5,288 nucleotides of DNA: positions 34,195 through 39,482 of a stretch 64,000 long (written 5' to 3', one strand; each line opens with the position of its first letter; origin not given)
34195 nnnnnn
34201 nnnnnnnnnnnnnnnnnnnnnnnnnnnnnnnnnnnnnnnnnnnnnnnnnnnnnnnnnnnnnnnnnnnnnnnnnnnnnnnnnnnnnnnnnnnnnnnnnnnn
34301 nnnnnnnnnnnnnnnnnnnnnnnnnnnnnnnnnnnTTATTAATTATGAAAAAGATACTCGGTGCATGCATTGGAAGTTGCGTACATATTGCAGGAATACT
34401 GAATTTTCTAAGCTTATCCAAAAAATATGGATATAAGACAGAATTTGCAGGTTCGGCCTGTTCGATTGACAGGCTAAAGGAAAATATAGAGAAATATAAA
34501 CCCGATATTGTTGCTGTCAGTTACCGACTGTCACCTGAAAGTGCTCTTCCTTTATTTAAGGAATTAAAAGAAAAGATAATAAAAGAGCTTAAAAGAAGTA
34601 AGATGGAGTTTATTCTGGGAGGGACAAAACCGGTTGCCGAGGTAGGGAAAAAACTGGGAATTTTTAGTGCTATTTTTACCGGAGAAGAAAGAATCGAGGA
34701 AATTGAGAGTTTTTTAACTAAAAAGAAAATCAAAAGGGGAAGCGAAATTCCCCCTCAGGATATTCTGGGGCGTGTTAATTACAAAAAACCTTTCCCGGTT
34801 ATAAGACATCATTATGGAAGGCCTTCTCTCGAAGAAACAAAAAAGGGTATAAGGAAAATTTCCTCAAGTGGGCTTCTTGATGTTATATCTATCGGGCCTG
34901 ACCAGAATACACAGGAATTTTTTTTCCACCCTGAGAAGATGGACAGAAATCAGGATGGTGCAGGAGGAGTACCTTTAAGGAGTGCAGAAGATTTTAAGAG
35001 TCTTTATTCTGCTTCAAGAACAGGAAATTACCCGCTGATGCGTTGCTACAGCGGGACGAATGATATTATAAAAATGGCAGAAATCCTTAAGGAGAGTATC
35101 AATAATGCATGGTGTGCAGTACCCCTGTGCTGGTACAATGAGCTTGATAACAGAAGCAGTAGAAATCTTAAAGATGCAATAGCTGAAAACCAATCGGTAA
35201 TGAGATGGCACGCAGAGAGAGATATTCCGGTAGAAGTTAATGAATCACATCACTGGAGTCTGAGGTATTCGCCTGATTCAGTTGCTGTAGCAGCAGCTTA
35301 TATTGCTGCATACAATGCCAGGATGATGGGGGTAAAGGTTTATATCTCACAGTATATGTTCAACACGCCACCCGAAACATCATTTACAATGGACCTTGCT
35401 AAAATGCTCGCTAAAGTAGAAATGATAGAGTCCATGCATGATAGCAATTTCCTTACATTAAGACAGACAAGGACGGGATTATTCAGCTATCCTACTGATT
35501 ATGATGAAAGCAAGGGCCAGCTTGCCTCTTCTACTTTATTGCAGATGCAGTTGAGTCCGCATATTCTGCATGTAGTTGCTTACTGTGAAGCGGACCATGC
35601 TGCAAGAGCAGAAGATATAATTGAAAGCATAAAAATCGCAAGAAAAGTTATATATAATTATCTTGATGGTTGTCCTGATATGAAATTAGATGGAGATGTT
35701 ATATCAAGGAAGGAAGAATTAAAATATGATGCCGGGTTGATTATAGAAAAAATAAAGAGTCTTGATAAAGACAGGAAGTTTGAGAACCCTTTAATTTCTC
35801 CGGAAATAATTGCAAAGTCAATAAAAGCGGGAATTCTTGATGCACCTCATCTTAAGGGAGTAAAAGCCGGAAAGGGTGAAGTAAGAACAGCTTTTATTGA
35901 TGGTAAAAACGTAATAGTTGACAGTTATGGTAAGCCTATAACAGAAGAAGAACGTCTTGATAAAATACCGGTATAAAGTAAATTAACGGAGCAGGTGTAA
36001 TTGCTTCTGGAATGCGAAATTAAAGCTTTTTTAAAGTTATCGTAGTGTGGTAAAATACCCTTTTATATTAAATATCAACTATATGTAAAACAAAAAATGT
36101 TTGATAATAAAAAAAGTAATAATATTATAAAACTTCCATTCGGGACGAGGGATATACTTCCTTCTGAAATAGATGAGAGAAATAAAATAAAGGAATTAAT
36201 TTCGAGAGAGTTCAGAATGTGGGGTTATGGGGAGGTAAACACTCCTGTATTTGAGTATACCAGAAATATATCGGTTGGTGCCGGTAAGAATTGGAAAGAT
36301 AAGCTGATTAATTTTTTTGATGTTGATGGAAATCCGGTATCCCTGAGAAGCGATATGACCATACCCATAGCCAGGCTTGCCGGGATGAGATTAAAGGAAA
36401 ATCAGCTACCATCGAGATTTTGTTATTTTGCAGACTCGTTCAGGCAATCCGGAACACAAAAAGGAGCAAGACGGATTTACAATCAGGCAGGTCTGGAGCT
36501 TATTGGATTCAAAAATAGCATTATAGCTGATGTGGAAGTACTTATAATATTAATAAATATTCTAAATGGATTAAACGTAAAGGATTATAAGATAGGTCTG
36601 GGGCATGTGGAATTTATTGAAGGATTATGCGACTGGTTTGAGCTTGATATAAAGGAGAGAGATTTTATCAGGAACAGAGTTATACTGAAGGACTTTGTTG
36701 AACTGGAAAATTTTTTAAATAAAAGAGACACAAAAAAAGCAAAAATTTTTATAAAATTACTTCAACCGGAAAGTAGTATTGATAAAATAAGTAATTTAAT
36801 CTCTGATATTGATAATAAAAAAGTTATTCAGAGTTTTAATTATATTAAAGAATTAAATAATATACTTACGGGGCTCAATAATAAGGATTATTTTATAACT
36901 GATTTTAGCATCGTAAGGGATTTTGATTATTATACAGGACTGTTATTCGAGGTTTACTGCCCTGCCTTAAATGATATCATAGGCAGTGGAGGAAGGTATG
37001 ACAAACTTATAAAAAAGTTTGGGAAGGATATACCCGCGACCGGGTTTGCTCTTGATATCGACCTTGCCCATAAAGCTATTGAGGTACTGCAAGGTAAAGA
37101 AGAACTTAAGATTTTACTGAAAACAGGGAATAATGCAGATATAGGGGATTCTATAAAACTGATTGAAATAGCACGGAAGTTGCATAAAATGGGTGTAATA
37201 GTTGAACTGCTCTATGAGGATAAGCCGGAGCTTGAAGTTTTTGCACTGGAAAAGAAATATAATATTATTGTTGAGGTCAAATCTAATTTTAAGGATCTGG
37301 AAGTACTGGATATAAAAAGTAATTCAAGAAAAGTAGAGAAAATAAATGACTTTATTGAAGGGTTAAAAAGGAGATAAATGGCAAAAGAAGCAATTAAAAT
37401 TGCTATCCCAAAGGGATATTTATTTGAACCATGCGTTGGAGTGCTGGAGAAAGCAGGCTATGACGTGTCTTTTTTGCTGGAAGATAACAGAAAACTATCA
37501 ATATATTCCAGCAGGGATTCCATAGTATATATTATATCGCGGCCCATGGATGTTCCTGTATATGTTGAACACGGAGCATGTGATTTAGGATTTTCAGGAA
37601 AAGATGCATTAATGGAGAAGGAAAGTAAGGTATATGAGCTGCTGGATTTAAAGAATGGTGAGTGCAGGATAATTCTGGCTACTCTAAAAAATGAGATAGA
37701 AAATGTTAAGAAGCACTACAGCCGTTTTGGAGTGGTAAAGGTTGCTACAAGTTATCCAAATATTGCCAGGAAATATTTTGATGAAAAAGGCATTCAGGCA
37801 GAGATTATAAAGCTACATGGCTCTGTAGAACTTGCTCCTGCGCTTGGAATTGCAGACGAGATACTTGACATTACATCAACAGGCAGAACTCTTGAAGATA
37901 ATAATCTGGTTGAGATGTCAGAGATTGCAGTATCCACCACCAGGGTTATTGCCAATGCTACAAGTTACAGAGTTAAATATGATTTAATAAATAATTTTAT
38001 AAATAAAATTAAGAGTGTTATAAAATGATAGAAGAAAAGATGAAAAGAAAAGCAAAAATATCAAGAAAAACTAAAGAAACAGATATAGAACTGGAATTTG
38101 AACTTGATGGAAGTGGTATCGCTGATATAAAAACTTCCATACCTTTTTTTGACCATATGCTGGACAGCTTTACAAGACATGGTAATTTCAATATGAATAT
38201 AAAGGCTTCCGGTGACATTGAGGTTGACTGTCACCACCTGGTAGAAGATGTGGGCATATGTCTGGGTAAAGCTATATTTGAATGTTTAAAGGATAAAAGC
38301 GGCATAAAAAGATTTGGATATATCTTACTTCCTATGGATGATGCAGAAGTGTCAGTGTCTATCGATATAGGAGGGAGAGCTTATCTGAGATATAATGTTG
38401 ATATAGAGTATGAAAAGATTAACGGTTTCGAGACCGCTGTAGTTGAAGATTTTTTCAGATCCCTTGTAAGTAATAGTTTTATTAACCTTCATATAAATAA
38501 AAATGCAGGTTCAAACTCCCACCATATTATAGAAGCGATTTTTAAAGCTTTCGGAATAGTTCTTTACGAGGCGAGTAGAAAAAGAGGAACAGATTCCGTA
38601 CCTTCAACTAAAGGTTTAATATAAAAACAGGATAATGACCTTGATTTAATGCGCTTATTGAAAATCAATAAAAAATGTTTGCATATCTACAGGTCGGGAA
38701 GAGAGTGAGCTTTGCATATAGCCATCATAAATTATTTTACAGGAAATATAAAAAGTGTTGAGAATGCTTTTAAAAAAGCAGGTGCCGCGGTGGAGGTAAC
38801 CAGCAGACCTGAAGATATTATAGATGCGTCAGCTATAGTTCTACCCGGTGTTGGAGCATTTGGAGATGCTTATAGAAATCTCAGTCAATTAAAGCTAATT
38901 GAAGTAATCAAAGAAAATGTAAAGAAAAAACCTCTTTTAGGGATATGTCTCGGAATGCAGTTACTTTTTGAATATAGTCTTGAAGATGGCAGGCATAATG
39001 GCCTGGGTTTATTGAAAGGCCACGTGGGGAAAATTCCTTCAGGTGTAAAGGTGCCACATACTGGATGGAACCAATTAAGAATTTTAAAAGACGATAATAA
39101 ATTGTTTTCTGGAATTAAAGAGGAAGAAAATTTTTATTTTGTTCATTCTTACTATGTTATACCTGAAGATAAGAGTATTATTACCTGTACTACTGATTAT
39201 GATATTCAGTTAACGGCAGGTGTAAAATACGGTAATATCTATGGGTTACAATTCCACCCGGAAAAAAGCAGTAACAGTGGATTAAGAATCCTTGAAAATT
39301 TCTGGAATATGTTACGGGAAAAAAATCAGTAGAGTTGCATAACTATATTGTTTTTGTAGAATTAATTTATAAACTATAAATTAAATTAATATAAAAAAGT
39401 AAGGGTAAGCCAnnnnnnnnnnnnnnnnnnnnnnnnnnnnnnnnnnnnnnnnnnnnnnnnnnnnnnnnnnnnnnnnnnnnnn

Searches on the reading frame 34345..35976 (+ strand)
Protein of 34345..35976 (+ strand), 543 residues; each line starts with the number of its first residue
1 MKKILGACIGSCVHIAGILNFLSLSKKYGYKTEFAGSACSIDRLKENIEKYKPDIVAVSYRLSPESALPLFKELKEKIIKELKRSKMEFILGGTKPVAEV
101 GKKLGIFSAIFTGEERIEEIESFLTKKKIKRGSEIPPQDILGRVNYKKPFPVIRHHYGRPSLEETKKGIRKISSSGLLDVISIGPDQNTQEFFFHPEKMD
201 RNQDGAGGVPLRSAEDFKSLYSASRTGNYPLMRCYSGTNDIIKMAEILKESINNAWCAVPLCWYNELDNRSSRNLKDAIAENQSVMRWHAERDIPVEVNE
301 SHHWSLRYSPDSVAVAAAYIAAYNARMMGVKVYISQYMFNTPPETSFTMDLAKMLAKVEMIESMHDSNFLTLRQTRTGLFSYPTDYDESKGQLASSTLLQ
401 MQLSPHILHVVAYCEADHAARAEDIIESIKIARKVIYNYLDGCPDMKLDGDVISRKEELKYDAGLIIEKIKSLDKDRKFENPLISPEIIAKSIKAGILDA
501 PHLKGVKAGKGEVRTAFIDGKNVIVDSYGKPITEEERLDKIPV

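Call 7: search_protein_families(library=pfam, proteins=[window:34345-35976:+], max_evalue=0.0001)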
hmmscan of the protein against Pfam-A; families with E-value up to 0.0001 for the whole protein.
window:34345-35976:+ (543 aa): 1 family
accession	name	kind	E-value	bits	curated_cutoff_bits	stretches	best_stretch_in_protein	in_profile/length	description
PF02310.24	B12-binding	-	1.1e-07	32.1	32.1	1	3-119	2-119/121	B12 binding domain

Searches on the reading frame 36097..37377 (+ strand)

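Call 7: search_protein_families(library=pfam, proteins=[window:36097-37377:+], max_evalue=0.0001)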
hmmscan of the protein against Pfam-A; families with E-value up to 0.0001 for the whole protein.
window:36097-37377:+ (426 aa): 1 family
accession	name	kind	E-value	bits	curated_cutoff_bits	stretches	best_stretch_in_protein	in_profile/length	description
PF13393.11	tRNA-synt_His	-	4.8e-64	217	25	1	16-322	1-306/308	Histidyl-tRNA synthetase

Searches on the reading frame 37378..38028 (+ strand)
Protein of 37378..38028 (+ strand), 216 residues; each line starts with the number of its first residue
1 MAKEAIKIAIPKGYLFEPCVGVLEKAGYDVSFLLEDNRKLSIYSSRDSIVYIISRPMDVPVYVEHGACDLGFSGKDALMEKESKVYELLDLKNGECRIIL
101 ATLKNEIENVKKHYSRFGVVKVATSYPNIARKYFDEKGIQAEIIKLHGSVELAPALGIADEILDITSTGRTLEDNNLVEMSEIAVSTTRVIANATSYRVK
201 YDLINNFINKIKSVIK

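Call 7: search_protein_families(library=pfam, proteins=[window:37378-38028:+], max_evalue=0.0001)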
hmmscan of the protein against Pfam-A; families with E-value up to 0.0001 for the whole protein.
window:37378-38028:+ (216 aa): 1 family
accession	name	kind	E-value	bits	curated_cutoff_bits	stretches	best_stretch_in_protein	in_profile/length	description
PF01634.23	HisG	-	1.5e-53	181.4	25.5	1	55-212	1-157/158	ATP phosphoribosyltransferase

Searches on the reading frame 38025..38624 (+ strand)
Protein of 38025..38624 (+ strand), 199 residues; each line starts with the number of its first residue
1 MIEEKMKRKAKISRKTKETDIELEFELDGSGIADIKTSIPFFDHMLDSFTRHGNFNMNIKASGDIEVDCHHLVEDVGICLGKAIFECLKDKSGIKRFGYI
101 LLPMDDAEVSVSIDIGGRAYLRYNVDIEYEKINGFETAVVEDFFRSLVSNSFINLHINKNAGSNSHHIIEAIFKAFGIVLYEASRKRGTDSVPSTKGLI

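Call 7: search_protein_families(library=pfam, proteins=[window:38025-38624:+], max_evalue=0.0001)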
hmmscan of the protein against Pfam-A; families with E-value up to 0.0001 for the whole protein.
window:38025-38624:+ (199 aa): 1 family
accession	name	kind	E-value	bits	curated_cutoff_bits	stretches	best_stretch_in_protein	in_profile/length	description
PF00475.24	IGPD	-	1.3e-59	200.9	27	1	37-179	1-143/144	Imidazoleglycerol-phosphate dehydratase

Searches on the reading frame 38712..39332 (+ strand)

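Call 7: search_protein_families(library=pfam, proteins=[window:38712-39332:+], max_evalue=0.0001)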
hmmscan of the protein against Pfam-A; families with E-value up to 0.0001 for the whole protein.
window:38712-39332:+ (206 aa): 3 families
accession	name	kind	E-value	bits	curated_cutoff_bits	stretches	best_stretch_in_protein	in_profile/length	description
PF00117.34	GATase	-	3.7e-25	89.2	22.8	1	5-197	2-186/190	Glutamine amidotransferase class-I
PF01174.25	SNO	-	1.3e-07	32.1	27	1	11-200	6-185/188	SNO glutamine amidotransferase family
PF07685.20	GATase_3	-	3.3e-06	27.3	27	1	5-104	9-114/196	CobB/CobQ-like glutamine amidotransferase domain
